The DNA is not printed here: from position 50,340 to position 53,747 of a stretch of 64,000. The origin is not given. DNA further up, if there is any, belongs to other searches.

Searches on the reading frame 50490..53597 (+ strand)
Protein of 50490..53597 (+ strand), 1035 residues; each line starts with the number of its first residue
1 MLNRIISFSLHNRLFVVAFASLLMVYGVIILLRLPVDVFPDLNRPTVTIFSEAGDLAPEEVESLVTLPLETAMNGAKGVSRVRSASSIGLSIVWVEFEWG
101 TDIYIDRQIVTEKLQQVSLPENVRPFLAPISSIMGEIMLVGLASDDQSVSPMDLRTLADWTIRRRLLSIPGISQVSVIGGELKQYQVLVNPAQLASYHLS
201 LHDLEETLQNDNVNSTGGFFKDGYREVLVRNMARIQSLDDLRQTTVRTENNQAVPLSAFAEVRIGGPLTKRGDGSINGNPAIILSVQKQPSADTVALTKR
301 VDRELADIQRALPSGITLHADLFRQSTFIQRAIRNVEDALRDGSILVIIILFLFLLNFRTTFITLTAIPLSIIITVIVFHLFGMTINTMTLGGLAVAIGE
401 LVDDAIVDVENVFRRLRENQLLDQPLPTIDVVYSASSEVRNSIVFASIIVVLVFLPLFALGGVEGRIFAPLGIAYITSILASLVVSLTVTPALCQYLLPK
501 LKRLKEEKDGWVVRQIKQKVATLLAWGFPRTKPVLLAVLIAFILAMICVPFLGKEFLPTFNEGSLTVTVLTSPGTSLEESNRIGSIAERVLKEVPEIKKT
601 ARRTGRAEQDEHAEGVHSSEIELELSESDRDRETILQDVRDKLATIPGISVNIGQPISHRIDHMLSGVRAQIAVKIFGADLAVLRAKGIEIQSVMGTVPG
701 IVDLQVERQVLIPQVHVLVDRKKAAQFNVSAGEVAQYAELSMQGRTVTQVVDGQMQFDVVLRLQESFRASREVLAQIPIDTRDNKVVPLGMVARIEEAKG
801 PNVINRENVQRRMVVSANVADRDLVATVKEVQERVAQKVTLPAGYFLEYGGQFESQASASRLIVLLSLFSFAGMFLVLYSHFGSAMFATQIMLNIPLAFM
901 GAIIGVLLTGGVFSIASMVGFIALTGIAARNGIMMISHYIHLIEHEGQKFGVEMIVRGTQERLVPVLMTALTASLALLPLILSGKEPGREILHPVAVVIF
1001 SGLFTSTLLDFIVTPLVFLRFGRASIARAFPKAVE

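Call 18: search_protein_families(library=pfam, proteins=[window:50490-53597:+], max_evalue=0.001)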
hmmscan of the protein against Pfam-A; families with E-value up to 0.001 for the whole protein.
window:50490-53597:+ (1035 aa): 2 families
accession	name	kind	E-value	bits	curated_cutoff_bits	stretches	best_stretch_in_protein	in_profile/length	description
PF00873.25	ACR_tran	-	2.7e-267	889.9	28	1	5-1020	1-1019/1021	AcrB/AcrD/AcrF family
PF02355.23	SecD_SecF_C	-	0.0005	20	20.5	1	347-491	41-180/189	Protein export membrane protein SecD/SecF, C-terminal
